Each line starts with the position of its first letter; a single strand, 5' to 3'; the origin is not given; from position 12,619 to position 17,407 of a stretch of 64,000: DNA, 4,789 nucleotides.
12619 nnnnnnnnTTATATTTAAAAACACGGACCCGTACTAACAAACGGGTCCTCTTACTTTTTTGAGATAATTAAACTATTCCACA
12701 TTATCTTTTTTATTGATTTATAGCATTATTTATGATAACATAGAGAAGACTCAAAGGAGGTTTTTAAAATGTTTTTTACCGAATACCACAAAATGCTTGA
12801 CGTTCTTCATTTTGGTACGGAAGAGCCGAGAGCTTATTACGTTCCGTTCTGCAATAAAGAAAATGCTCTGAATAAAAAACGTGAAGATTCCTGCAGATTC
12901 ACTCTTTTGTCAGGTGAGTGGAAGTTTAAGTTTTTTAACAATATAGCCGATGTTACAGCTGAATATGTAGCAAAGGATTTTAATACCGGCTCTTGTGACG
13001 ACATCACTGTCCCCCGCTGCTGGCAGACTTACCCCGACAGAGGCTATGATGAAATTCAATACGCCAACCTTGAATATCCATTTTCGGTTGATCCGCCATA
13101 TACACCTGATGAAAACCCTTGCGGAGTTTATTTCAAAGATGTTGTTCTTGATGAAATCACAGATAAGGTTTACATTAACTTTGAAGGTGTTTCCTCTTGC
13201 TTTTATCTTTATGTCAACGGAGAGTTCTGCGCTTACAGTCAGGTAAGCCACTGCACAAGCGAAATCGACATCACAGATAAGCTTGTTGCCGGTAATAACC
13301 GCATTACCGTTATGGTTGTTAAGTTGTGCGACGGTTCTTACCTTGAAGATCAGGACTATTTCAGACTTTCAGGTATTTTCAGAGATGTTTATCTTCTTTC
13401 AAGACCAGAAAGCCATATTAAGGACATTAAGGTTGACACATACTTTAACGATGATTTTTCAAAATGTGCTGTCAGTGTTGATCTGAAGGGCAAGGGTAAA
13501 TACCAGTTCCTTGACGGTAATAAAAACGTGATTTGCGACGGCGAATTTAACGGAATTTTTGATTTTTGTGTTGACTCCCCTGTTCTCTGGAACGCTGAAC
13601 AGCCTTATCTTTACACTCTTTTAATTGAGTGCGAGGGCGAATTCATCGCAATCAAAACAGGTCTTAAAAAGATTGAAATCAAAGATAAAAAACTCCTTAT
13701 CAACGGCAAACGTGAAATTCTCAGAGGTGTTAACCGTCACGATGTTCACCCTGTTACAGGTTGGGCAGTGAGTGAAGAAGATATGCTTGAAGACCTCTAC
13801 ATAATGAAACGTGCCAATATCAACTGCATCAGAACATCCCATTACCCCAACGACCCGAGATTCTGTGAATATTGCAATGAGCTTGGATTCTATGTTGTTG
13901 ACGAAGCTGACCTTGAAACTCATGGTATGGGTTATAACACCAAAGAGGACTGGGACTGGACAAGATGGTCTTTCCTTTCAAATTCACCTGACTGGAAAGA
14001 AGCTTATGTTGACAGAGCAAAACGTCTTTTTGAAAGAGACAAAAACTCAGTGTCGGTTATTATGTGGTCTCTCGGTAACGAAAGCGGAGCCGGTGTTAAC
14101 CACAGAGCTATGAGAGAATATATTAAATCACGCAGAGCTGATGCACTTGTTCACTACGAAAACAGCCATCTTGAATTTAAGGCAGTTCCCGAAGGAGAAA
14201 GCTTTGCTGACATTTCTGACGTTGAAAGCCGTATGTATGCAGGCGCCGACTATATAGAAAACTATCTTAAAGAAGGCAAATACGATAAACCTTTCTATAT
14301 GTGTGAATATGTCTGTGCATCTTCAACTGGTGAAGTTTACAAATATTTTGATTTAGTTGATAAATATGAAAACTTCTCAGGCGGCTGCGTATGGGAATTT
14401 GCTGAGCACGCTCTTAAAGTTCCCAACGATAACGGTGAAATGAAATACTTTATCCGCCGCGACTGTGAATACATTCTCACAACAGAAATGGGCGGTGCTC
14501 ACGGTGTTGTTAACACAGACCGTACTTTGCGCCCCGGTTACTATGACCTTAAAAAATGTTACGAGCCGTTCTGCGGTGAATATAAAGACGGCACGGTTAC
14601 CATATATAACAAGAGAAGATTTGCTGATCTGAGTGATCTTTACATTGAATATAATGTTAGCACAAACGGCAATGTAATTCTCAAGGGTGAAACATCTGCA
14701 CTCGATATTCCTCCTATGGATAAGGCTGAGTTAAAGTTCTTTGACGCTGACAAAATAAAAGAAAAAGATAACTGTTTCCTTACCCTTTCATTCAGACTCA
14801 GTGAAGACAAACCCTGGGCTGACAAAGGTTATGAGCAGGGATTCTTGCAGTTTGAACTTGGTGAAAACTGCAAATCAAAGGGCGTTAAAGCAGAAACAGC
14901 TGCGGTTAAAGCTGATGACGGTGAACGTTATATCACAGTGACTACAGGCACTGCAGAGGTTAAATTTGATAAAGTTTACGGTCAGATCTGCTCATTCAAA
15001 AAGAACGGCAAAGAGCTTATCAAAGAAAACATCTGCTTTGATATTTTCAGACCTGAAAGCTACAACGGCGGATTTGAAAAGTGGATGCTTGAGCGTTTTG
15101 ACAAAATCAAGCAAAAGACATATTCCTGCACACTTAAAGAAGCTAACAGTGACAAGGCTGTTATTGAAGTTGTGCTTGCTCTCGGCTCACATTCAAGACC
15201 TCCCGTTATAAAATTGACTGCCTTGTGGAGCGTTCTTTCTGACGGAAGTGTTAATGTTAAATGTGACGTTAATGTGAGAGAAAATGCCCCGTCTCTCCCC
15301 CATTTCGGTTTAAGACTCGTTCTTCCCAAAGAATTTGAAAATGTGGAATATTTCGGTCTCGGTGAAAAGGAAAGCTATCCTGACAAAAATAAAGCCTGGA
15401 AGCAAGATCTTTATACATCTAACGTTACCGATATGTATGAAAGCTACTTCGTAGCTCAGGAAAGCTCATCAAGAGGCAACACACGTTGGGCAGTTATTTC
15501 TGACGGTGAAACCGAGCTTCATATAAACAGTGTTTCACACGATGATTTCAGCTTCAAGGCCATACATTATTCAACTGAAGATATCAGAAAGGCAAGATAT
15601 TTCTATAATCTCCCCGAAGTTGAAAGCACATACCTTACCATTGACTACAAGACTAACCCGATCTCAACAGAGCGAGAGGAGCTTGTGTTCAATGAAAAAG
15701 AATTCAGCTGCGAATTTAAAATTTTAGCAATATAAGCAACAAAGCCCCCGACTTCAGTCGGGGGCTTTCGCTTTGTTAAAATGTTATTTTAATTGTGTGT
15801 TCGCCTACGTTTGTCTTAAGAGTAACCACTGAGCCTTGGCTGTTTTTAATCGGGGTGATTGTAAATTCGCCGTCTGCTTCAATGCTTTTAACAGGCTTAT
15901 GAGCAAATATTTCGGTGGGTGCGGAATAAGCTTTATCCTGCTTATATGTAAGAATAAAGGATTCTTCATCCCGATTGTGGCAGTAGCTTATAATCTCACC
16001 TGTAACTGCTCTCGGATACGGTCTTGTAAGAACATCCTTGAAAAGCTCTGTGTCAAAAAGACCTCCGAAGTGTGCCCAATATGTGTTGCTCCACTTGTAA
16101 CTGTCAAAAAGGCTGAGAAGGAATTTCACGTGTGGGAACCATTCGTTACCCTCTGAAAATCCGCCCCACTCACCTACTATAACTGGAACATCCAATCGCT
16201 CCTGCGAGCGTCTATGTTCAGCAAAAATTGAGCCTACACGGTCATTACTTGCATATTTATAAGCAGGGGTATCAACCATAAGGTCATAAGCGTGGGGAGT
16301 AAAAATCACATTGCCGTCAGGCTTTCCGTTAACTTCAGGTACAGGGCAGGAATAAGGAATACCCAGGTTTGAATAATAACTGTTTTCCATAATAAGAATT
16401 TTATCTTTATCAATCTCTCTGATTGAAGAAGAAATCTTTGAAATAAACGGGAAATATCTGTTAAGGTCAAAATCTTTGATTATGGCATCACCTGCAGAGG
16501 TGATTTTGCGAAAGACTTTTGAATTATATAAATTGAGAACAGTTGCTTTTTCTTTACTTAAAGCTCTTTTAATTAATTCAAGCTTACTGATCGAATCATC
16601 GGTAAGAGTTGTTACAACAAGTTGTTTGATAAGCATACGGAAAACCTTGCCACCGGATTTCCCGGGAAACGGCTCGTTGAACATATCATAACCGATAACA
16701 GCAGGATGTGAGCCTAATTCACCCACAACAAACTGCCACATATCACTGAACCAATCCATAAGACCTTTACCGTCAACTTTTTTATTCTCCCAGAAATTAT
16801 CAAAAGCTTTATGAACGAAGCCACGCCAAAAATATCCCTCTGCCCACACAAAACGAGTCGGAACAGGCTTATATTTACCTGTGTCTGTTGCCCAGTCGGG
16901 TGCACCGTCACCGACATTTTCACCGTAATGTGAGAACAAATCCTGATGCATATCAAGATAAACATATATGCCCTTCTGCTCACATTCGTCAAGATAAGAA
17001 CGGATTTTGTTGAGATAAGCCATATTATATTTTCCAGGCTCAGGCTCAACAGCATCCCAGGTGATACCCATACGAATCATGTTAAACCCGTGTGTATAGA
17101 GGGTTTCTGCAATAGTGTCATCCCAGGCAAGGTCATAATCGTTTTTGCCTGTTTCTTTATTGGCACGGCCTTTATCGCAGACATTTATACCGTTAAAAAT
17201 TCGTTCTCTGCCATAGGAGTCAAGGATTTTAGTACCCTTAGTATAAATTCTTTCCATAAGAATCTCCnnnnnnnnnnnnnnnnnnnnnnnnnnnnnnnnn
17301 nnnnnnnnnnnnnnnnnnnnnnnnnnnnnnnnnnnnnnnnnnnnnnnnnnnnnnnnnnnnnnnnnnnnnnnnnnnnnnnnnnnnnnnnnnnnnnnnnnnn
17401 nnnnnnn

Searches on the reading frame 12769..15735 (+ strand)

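Call 13: search_protein_families(library=pfam, proteins=[window:12769-15735:+], max_evalue=0.00001)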
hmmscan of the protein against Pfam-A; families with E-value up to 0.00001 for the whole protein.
window:12769-15735:+ (988 aa): 5 families
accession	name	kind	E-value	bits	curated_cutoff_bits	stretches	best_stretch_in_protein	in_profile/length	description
PF02836.23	Glyco_hydro_2_C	-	4.5e-75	253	21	1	302-600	1-299/302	Glycosyl hydrolases family 2, TIM barrel domain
PF02929.23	Bgal_small_N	-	5.1e-46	157.8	25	1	728-965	4-221/248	Beta galactosidase small chain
PF02837.24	Glyco_hydro_2_N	-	3e-35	122.1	28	1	47-213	4-169/169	Glycosyl hydrolases family 2, sugar binding domain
PF16353.11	LacZ_4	-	8.4e-19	68.1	27.3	1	610-697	1-86/87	Beta-galactosidase, domain 4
PF00703.27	Glyco_hydro_2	-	2.2e-07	32.1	23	1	216-289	2-95/109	Glycosyl hydrolases family 2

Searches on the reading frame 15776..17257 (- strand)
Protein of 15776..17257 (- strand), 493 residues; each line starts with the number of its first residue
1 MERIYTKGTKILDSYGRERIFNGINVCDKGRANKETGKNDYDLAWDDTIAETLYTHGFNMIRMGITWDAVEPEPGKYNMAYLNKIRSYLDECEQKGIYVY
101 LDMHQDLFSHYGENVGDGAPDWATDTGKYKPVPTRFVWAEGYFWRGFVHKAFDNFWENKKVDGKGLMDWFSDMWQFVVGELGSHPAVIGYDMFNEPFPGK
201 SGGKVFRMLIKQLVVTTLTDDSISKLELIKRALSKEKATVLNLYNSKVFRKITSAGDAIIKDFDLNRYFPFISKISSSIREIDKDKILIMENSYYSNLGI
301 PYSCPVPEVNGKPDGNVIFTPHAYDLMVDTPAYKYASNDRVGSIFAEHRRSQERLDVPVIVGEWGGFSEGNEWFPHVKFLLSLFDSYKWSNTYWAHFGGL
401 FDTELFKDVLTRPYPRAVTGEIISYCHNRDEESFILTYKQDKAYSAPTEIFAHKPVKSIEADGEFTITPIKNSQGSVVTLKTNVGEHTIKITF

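Call 13: search_protein_families(library=pfam, proteins=[window:15776-17257:-], max_evalue=0.00001)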
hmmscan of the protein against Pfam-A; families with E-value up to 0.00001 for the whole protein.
window:15776-17257:- (493 aa): 3 families
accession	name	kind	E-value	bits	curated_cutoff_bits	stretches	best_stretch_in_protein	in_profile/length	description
PF00150.24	Cellulase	-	8.2e-26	91.5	23.5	2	45-205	22-139/272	Cellulase (glycosyl hydrolase family 5)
PF18564.7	Glyco_hydro_5_C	-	1.8e-08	35.2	22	1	412-491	1-87/87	Glycoside hydrolase family 5 C-terminal domain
PF01301.25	Glyco_hydro_35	-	3.2e-06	27.4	27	1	44-101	25-81/319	Glycosyl hydrolases family 35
